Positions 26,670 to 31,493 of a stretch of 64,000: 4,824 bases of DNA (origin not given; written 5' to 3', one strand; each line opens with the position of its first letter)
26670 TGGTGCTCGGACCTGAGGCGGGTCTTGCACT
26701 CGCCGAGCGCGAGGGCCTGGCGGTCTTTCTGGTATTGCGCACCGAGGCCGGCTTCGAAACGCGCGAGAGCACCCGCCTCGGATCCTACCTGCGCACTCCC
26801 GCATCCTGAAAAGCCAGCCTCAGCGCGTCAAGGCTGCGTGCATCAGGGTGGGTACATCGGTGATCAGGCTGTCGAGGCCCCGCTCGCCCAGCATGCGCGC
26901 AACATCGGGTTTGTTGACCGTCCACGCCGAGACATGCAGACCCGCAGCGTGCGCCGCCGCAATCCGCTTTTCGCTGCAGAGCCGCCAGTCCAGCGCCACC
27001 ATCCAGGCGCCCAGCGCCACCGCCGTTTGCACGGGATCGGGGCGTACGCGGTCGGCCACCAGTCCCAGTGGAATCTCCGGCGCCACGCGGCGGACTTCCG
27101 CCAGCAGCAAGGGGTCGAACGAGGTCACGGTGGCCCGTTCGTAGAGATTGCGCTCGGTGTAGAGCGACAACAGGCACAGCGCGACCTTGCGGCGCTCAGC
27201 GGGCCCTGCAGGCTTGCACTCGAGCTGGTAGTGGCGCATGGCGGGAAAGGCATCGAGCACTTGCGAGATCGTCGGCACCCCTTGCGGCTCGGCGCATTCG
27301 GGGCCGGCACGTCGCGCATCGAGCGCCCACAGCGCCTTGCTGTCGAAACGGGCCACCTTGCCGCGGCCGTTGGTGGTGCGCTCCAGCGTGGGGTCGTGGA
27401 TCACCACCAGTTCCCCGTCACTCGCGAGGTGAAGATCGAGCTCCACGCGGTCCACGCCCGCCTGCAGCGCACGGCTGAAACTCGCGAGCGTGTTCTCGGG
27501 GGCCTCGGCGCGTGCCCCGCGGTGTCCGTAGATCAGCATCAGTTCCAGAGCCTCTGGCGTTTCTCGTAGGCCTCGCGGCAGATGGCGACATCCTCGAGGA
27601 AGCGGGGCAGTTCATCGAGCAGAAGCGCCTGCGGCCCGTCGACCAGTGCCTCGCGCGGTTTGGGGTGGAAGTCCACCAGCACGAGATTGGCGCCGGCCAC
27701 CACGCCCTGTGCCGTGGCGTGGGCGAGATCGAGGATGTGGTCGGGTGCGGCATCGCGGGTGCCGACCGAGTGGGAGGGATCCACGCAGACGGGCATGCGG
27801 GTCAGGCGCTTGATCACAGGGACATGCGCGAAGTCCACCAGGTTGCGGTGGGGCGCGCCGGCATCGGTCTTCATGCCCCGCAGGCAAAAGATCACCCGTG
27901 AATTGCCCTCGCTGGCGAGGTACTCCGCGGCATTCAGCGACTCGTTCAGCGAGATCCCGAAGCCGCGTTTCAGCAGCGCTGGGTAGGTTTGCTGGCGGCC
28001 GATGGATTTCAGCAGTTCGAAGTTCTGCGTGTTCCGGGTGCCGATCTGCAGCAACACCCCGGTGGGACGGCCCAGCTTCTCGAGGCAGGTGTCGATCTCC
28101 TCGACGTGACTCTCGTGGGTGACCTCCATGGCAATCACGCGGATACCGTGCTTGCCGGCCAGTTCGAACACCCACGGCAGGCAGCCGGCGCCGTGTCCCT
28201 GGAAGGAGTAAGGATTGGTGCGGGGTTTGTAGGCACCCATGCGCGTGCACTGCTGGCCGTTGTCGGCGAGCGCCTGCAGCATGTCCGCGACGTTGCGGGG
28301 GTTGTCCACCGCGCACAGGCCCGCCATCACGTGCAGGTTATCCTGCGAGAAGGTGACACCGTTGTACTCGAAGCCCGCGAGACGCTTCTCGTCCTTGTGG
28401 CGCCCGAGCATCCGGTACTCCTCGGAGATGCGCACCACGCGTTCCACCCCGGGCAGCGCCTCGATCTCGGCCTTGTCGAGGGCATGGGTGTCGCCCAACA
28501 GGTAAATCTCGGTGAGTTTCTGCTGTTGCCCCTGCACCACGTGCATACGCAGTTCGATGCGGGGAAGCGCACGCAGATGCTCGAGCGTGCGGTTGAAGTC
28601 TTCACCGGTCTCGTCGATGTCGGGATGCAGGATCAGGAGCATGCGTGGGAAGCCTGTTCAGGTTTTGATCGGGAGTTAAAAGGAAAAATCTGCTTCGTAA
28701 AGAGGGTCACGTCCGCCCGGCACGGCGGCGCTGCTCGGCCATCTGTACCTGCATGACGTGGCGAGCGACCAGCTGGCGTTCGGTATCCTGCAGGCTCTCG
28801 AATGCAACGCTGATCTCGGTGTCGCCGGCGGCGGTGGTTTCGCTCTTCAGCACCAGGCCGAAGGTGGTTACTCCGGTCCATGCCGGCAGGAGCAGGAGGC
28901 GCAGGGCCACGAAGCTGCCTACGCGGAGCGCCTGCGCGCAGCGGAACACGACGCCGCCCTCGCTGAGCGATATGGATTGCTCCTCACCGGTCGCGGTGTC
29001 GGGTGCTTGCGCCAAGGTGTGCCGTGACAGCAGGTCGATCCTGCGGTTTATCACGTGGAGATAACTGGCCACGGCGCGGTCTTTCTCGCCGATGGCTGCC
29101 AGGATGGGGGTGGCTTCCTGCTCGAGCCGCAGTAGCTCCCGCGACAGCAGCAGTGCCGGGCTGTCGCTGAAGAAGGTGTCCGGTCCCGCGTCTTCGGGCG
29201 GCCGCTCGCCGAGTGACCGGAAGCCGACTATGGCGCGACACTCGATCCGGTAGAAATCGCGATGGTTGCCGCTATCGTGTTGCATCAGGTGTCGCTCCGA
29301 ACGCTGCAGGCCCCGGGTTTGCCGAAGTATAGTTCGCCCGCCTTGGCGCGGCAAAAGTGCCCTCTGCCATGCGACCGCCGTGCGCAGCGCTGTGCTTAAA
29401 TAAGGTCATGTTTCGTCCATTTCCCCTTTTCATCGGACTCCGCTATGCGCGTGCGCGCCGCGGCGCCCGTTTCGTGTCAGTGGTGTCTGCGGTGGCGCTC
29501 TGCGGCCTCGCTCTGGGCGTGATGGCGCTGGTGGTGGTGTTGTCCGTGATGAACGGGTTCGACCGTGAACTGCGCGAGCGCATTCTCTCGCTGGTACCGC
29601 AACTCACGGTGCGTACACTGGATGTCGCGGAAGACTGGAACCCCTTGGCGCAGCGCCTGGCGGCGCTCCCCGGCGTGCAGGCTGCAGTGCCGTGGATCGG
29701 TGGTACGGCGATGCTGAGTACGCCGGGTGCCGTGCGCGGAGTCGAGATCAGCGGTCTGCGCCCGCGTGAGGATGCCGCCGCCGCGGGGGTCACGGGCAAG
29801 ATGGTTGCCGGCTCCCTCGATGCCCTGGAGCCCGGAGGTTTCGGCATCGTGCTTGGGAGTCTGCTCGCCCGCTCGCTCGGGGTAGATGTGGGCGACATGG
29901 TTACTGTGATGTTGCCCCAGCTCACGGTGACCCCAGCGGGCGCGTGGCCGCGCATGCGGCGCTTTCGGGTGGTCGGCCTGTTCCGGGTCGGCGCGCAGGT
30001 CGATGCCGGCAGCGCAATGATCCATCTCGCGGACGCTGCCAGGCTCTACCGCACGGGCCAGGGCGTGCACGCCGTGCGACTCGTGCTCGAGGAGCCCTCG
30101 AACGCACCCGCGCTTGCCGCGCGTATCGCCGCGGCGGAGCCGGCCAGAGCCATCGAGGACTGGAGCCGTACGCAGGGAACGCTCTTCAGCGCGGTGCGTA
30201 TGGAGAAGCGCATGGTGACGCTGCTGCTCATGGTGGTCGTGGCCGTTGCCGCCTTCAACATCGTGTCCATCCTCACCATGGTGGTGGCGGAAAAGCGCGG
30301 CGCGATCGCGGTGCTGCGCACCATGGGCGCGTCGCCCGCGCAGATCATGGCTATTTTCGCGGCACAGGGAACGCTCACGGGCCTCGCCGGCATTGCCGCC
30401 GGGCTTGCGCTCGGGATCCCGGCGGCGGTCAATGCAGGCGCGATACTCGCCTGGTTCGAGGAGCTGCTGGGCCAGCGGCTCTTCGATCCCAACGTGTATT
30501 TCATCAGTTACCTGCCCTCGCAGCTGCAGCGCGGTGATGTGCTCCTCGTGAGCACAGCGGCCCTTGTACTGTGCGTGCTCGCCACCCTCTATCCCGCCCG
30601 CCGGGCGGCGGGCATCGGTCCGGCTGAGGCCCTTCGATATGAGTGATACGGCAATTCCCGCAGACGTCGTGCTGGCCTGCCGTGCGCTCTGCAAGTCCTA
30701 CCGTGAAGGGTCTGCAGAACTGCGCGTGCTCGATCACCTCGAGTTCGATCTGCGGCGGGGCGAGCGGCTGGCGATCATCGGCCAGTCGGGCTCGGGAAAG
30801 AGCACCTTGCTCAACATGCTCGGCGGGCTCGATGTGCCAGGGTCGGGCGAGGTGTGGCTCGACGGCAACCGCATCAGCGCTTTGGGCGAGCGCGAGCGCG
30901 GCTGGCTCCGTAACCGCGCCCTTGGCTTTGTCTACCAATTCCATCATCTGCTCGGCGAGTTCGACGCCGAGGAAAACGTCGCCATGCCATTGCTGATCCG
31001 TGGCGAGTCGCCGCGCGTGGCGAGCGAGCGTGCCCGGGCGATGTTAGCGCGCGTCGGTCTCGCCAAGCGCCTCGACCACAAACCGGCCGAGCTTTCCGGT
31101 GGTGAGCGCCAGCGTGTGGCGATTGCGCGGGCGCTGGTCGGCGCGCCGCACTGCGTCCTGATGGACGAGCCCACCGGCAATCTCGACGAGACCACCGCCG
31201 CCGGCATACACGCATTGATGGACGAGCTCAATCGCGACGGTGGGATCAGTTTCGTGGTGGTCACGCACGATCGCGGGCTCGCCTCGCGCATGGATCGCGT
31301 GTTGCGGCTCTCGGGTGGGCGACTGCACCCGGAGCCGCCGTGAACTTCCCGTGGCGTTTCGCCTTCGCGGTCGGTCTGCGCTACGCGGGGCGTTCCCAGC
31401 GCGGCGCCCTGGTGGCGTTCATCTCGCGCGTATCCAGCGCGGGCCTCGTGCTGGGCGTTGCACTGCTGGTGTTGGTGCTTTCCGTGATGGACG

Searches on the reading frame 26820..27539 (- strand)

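Call 59: search_protein_families(library=pfam, proteins=[window:26820-27539:-], max_evalue=0.00001)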
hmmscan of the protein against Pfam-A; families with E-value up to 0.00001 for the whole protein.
window:26820-27539:- (239 aa): 1 family
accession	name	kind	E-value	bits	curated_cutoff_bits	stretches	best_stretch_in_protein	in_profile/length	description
PF03009.23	GDPD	-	6.1e-41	141.6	23.6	1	6-230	1-242/244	Glycerophosphoryl diester phosphodiesterase family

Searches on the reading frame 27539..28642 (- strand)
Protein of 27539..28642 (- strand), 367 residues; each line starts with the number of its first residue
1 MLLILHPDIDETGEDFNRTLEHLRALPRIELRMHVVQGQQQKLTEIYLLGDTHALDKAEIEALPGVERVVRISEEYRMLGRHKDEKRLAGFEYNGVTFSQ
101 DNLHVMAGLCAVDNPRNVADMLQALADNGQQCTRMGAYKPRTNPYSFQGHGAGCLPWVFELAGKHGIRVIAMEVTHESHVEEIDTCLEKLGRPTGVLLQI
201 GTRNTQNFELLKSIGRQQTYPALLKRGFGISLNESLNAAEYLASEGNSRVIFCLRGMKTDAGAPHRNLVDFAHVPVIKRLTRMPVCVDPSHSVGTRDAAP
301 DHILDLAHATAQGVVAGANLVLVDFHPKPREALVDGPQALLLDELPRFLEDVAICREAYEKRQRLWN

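Call 59: search_protein_families(library=pfam, proteins=[window:27539-28642:-], max_evalue=0.00001)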
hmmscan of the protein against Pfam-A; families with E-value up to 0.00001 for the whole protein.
window:27539-28642:- (367 aa): 2 families
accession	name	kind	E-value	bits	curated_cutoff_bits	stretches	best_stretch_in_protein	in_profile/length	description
PF00793.26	DAHP_synth_1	-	5.4e-43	147.3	25.5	1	101-350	16-259/270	DAHP synthetase I family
PF18152.6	DAHP_snth_FXD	-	9e-09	35.5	27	1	1-74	1-67/67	DAHP synthase ferredoxin-like domain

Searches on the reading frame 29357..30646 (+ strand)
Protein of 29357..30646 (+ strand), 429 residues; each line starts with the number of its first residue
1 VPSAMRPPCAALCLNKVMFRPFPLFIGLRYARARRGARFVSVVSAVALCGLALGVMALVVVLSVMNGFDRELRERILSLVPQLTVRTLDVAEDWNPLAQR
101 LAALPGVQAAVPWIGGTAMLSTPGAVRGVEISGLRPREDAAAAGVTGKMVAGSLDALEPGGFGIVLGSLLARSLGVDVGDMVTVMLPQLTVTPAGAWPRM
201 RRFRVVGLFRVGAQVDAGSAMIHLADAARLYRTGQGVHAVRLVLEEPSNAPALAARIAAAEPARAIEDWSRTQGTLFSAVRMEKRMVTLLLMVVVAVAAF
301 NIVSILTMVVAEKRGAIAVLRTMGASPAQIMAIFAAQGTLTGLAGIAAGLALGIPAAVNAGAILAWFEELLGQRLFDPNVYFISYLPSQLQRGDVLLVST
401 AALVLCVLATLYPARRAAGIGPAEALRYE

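Call 59: search_protein_families(library=pfam, proteins=[window:29357-30646:+], max_evalue=0.00001)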
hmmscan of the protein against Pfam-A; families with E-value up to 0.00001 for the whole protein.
window:29357-30646:+ (429 aa): 2 families
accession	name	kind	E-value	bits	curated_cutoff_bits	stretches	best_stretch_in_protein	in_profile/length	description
PF12704.14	MacB_PCD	-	1.1e-16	62.2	27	1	44-259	1-206/207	MacB-like periplasmic core domain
PF02687.27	FtsX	-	1.6e-14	54.5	25.5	1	290-421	3-119/120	FtsX-like permease C-terminal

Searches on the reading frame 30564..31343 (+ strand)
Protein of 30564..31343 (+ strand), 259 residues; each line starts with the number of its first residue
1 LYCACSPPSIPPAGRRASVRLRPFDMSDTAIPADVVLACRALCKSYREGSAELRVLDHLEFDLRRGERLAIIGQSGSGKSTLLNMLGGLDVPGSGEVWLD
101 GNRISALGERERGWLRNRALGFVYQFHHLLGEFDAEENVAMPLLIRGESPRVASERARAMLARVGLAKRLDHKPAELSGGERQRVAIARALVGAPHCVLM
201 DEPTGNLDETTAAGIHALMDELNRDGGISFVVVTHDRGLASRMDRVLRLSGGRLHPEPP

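Call 59: search_protein_families(library=pfam, proteins=[window:30564-31343:+], max_evalue=0.00001)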
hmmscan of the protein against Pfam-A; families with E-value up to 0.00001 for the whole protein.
window:30564-31343:+ (259 aa): 2 families
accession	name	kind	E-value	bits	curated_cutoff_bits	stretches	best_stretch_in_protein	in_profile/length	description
PF00005.33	ABC_tran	-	5.4e-33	114.9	25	1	56-204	1-136/137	ABC transporter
PF02463.25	SMC_N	-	4.6e-06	26.7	40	0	173-249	133-211/220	RecF/RecN/SMC N terminal domain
